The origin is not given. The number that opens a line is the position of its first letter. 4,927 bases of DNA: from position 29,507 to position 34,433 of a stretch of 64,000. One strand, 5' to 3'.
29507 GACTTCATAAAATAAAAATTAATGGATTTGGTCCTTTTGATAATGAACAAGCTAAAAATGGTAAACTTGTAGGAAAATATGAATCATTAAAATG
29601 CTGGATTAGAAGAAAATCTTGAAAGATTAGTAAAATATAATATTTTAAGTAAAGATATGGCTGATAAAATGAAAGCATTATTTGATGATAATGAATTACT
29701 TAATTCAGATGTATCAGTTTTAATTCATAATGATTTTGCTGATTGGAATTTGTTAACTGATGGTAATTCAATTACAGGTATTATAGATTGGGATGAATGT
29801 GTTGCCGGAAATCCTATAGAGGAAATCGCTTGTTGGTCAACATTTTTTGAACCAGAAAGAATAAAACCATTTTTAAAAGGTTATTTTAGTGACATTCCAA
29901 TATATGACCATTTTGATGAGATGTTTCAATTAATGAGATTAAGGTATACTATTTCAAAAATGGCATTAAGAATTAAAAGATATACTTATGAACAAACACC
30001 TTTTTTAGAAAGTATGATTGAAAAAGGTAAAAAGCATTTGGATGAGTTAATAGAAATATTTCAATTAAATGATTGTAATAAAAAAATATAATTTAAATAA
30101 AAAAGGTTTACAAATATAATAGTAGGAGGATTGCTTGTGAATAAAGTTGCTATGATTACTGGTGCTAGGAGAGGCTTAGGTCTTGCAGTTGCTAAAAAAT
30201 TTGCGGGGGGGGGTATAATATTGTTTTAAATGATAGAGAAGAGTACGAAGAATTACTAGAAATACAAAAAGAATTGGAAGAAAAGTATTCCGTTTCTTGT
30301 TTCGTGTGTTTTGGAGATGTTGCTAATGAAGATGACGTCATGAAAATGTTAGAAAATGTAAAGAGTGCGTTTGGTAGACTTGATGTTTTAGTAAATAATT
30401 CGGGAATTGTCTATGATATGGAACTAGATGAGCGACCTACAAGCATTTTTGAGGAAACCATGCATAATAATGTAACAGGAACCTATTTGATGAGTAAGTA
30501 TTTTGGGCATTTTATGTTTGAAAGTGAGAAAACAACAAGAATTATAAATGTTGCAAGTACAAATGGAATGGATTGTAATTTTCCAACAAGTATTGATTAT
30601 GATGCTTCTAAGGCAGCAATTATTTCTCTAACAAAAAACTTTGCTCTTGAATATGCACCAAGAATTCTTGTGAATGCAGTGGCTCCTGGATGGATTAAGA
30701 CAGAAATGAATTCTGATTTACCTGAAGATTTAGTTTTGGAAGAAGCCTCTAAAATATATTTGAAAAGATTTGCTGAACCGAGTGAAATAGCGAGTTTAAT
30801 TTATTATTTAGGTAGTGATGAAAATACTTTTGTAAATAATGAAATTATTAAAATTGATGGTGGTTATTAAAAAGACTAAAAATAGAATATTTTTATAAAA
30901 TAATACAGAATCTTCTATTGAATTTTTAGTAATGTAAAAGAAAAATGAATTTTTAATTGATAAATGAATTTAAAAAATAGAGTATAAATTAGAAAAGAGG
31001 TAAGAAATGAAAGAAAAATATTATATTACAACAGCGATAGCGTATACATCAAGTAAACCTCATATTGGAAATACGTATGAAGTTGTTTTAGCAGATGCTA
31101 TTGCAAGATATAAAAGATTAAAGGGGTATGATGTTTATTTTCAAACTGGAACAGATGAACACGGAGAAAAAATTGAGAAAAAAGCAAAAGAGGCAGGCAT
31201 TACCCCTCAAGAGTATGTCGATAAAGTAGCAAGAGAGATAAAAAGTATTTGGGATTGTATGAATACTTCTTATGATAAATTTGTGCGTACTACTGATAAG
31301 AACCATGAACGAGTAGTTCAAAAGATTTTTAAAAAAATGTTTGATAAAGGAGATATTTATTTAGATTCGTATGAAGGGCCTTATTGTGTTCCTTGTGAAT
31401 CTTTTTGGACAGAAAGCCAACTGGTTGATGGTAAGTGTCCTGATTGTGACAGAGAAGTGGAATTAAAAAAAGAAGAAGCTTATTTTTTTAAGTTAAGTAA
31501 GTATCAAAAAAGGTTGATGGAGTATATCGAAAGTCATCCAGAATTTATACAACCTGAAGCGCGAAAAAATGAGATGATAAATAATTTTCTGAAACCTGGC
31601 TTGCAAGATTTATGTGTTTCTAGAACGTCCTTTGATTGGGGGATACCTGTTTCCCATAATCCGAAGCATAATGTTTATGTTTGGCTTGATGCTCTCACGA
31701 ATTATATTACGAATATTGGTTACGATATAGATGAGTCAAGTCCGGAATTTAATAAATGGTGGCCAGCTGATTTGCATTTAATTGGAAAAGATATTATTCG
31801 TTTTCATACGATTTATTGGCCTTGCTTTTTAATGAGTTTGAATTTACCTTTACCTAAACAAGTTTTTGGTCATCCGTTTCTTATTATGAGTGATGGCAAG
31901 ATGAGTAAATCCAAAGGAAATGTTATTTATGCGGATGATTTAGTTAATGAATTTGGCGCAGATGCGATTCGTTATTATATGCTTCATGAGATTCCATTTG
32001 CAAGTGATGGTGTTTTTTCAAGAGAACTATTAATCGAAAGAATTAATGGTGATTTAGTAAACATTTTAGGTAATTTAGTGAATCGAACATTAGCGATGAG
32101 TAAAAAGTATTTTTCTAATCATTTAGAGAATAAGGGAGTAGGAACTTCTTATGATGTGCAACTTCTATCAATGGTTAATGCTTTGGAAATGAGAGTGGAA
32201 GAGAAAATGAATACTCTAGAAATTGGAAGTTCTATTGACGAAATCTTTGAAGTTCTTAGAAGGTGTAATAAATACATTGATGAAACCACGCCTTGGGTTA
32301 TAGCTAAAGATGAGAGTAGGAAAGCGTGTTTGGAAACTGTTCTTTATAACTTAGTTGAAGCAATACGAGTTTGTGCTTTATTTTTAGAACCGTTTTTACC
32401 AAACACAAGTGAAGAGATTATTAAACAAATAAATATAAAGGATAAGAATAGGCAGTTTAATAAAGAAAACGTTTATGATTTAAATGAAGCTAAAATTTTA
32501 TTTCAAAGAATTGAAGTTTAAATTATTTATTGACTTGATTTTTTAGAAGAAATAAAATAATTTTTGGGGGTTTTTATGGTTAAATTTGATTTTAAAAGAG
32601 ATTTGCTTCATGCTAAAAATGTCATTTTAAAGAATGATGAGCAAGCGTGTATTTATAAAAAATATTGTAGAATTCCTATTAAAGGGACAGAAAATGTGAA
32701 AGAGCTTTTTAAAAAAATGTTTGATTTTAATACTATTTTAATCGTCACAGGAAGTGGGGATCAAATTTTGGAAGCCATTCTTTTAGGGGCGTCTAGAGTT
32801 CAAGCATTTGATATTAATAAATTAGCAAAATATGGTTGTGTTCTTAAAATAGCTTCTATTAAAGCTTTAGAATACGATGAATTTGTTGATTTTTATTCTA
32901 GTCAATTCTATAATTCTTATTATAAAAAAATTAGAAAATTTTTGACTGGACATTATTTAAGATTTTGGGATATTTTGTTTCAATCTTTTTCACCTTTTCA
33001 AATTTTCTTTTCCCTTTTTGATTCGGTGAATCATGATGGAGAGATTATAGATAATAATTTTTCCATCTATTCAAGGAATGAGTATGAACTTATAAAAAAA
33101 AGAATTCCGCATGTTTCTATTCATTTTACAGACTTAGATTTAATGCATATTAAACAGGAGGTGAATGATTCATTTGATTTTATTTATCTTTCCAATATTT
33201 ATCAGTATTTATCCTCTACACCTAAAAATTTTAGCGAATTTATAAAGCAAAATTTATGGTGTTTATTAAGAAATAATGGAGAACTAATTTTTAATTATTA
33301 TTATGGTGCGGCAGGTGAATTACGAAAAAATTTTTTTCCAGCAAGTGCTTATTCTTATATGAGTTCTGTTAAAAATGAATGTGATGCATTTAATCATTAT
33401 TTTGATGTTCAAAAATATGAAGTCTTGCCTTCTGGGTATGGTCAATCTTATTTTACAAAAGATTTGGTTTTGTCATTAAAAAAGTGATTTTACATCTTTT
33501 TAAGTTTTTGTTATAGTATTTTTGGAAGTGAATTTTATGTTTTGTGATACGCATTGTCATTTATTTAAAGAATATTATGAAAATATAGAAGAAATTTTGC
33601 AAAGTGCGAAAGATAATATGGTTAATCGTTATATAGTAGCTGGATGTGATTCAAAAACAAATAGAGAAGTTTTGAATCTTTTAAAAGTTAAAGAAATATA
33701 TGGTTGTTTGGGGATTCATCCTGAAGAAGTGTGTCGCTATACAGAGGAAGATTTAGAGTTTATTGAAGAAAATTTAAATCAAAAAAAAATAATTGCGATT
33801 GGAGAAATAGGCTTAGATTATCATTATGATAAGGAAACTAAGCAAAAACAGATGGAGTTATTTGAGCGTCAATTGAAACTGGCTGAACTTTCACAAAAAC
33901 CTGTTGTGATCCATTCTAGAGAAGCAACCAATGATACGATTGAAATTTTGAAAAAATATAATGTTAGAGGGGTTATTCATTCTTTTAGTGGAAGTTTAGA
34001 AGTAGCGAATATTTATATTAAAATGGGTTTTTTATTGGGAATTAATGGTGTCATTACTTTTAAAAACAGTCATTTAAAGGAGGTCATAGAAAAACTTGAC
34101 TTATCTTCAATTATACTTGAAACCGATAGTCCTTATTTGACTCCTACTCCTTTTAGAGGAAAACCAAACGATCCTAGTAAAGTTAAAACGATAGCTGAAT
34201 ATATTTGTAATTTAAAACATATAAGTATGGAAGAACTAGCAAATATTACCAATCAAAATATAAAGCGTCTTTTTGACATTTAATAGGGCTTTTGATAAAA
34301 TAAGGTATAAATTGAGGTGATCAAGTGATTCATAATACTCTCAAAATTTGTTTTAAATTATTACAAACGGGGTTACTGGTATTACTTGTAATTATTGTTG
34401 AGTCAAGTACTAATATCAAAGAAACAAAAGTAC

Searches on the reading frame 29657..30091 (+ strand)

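Call 31: search_protein_families(library=pfam, proteins=[window:29657-30091:+], max_evalue=0.00001)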
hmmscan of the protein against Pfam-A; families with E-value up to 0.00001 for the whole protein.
window:29657-30091:+ (144 aa): 1 family
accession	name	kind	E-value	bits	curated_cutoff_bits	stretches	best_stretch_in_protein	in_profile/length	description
PF01636.29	APH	-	4.9e-12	46.6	23.2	1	17-76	165-229/239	Phosphotransferase enzyme family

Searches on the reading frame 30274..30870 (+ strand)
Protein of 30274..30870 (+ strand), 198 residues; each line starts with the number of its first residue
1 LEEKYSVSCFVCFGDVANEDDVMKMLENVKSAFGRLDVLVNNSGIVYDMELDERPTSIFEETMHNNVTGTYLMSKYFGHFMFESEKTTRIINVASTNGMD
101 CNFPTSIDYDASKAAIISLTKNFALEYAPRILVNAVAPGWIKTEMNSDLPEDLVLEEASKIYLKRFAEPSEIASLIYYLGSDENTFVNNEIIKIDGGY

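Call 31: search_protein_families(library=pfam, proteins=[window:30274-30870:+], max_evalue=0.00001)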
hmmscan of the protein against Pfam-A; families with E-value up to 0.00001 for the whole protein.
window:30274-30870:+ (198 aa): 2 families
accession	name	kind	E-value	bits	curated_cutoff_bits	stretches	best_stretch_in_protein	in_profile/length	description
PF13561.12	adh_short_C2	-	1.9e-41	142.6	27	1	11-198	47-235/236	Enoyl-(Acyl carrier protein) reductase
PF00106.31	adh_short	-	3e-33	115.4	26.6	1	6-152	48-193/195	short chain dehydrogenase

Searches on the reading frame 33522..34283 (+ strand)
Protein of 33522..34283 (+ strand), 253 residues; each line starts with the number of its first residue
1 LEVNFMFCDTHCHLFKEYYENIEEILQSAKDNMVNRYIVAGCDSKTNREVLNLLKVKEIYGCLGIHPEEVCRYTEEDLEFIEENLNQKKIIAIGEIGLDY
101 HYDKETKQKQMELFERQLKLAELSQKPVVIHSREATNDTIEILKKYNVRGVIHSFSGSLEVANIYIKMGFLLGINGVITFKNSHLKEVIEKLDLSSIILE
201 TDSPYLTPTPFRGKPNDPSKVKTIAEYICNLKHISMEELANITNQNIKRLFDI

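Call 31: search_protein_families(library=pfam, proteins=[window:33522-34283:+], max_evalue=0.00001)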
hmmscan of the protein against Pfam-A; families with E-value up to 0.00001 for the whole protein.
window:33522-34283:+ (253 aa): 1 family
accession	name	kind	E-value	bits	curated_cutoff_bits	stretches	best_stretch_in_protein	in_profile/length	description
PF01026.27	TatD_DNase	-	1.6e-79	267.3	27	1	8-252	1-253/253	TatD related DNase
